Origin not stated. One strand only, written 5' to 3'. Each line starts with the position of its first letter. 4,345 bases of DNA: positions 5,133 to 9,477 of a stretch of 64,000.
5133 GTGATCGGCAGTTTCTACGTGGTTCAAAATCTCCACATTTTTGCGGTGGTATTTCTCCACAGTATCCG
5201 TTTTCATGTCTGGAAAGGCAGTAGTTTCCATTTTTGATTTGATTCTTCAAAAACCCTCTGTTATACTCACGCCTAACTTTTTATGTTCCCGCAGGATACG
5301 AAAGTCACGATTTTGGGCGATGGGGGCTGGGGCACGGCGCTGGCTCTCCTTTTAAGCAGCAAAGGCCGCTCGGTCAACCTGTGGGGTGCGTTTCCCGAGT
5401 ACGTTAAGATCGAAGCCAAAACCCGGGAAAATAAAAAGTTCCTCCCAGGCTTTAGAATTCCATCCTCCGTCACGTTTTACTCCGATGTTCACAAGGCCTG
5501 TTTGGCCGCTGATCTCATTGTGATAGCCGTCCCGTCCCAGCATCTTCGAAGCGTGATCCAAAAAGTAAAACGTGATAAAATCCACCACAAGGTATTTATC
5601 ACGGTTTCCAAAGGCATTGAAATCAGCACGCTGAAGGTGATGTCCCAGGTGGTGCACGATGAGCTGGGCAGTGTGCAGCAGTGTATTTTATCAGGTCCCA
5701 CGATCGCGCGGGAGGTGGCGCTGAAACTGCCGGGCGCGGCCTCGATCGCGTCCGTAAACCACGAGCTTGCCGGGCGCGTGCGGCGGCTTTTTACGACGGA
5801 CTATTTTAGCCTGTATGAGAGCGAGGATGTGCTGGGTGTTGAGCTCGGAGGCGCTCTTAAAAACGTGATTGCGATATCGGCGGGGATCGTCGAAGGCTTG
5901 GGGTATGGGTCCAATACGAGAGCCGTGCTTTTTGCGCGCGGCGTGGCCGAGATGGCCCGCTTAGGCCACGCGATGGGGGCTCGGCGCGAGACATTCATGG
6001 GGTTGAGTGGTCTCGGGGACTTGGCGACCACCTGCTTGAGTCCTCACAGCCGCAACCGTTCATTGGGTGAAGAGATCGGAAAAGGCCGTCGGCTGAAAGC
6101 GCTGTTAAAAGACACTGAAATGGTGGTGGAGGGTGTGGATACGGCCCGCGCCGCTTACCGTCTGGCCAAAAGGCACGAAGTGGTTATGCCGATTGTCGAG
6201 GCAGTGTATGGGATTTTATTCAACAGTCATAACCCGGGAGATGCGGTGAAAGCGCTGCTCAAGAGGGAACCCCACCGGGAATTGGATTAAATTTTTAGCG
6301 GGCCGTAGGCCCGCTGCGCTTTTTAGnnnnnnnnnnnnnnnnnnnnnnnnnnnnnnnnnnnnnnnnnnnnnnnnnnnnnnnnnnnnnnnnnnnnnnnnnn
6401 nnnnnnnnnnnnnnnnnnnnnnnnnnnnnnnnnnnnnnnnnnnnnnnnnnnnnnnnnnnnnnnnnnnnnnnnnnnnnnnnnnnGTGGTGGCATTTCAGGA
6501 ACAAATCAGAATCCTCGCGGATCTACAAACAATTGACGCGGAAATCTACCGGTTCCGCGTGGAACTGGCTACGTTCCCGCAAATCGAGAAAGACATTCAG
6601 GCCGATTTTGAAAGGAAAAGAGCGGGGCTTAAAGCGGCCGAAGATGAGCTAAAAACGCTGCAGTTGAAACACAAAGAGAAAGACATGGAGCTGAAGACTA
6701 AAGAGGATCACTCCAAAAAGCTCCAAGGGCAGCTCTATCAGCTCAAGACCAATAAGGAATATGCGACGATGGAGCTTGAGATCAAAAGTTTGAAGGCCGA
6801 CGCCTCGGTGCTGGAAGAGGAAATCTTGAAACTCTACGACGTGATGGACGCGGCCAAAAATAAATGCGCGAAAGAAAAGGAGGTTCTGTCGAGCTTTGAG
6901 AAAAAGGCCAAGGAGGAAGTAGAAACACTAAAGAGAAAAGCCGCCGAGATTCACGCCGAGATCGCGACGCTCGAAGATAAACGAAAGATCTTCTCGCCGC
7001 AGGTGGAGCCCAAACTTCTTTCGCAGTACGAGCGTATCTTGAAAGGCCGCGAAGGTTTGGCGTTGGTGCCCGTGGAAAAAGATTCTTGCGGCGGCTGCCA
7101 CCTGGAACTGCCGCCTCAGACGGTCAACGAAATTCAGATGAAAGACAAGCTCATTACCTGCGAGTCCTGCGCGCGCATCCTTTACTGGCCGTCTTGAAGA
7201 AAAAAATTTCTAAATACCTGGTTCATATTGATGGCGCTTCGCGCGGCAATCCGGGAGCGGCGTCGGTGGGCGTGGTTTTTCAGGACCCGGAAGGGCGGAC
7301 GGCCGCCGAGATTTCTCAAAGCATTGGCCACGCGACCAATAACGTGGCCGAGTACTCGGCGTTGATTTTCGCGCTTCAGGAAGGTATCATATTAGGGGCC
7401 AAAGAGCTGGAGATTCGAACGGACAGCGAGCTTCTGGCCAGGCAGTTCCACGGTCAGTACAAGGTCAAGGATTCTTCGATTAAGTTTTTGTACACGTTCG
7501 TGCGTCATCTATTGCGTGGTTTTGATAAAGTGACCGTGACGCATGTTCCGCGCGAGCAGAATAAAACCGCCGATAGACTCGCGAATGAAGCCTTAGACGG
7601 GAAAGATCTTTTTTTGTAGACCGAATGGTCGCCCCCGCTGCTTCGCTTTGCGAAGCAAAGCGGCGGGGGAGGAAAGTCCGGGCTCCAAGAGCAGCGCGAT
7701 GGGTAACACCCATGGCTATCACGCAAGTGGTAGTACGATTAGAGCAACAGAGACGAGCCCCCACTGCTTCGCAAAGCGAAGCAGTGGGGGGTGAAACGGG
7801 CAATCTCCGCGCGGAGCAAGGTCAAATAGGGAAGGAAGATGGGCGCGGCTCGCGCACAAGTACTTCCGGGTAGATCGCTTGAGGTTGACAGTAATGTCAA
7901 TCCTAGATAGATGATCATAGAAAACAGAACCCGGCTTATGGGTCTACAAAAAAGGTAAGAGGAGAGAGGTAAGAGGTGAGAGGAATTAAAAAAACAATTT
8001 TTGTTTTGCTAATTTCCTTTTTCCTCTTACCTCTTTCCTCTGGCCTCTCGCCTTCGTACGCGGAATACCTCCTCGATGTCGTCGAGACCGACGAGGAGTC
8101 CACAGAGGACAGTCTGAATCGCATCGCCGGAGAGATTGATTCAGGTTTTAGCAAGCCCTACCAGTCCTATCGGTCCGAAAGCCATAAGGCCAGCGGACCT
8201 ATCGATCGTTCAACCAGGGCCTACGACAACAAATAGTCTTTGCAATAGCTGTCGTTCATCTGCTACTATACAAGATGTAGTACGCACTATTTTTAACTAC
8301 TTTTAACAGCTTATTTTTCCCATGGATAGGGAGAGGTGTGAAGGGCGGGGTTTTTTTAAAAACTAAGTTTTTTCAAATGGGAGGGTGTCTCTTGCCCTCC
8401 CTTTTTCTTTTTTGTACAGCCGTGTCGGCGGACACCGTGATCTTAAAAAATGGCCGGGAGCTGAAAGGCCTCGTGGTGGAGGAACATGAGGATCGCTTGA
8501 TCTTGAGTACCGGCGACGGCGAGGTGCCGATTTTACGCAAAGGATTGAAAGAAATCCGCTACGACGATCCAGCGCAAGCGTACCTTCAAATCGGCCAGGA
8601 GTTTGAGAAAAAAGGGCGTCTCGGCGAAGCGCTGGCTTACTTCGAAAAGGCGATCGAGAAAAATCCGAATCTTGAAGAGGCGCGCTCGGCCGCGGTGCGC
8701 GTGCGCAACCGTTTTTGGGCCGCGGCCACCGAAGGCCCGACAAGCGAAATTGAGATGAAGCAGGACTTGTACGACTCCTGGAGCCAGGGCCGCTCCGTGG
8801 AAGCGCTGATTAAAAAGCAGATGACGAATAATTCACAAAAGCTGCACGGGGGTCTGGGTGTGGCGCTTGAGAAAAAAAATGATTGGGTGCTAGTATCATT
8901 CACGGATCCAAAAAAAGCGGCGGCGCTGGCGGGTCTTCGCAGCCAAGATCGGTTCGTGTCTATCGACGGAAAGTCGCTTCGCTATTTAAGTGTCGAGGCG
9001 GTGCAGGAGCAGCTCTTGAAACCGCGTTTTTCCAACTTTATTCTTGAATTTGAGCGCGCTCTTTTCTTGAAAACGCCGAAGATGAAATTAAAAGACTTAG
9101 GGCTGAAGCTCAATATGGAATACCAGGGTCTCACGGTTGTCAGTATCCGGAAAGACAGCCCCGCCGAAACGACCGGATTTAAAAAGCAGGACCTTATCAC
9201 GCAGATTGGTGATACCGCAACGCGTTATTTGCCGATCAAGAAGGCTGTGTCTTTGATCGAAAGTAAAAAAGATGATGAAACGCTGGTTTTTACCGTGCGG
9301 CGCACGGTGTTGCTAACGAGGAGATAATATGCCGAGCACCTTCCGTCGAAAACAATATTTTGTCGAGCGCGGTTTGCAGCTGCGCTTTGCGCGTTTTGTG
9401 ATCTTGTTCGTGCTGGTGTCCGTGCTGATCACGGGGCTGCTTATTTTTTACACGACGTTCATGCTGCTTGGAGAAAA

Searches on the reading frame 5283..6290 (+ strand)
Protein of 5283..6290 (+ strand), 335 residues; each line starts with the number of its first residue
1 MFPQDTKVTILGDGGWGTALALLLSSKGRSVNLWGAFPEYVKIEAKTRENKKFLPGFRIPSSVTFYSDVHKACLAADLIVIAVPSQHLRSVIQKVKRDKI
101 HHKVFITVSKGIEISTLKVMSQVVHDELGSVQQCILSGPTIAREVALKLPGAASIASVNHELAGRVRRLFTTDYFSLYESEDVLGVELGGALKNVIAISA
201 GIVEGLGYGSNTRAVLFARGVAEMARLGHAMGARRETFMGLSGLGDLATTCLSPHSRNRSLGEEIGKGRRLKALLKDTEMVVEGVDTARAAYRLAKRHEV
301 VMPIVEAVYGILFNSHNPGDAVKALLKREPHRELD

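Call 29: search_protein_families(library=pfam, proteins=[window:5283-6290:+], max_evalue=0.00001)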
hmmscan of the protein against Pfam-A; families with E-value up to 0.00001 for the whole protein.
window:5283-6290:+ (335 aa): 4 families
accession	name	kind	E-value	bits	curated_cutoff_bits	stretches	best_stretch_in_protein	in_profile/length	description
PF07479.19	NAD_Gly3P_dh_C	-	9.1e-58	194.9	25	1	182-322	1-141/142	NAD-dependent glycerol-3-phosphate dehydrogenase C-terminus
PF01210.29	NAD_Gly3P_dh_N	-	4.9e-44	150.5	23.1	1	7-162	1-157/158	NAD-dependent glycerol-3-phosphate dehydrogenase N-terminus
PF20618.3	GPD_NAD_C_bact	-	9.6e-21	74.5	27.6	1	242-308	1-66/66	Bacterial GPD, NAD-dependent C-terminal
PF03807.23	F420_oxidored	-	1.4e-06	29.2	21.6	1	7-110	1-93/94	NADP oxidoreductase coenzyme F420-dependent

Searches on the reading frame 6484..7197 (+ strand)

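Call 29: search_protein_families(library=pfam, proteins=[window:6484-7197:+], max_evalue=0.00001)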
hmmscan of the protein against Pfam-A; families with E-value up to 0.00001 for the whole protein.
window:6484-7197:+ (237 aa): 2 families
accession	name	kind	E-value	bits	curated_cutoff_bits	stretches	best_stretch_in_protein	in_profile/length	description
PF02591.20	Zn_ribbon_9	-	3.8e-15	56.1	29.1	1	201-233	1-33/33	C4-type zinc ribbon domain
PF24481.2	CT398_CC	-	3.6e-11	43.7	27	1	14-187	1-177/180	CT398-like coiled coil hairpin domain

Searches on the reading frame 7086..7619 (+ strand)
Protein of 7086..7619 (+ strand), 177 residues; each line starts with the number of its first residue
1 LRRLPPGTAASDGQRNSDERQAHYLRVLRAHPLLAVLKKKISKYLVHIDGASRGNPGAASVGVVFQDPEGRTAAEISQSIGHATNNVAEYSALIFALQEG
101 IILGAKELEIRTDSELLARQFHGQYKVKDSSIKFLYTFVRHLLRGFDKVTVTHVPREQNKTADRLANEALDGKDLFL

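Call 29: search_protein_families(library=pfam, proteins=[window:7086-7619:+], max_evalue=0.00001)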
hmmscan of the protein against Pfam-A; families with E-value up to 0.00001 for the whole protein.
window:7086-7619:+ (177 aa): 2 families
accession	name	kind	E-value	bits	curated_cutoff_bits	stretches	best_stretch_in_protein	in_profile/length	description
PF13456.12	RVT_3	-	6.3e-26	91.1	21.6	1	48-169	2-123/123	Reverse transcriptase-like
PF00075.30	RNase_H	-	1.4e-11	45.2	25.8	1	43-169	3-139/141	RNase H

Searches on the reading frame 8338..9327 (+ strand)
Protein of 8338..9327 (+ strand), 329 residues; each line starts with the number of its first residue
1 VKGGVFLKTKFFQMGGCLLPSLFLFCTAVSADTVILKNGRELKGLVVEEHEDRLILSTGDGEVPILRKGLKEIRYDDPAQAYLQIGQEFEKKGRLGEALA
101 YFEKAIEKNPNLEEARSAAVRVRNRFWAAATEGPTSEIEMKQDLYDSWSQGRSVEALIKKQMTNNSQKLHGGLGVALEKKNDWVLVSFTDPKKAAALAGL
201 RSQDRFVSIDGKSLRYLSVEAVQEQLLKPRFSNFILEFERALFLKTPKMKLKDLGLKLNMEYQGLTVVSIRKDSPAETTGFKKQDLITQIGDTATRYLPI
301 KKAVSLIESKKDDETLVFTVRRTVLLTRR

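Call 29: search_protein_families(library=pfam, proteins=[window:8338-9327:+], max_evalue=0.00001)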
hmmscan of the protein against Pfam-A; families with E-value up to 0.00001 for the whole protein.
window:8338-9327:+ (329 aa): 6 families
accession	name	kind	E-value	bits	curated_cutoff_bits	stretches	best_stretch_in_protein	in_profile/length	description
PF13180.12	PDZ_2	-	3.8e-15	56.4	27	1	253-322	2-69/80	PDZ domain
PF17820.7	PDZ_6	-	5.1e-13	49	27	0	267-322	2-54/54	PDZ domain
PF00595.29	PDZ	-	2.9e-12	47.2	23.2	0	169-228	8-71/81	PDZ domain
PF00515.34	TPR_1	-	2.3e-08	34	27.8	1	79-111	1-33/34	Tetratricopeptide repeat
PF07719.23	TPR_2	-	1.1e-06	28.7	27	1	79-111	1-33/34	Tetratricopeptide repeat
PF13181.12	TPR_8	-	2.8e-06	27.5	25.7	1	79-111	1-33/34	Tetratricopeptide repeat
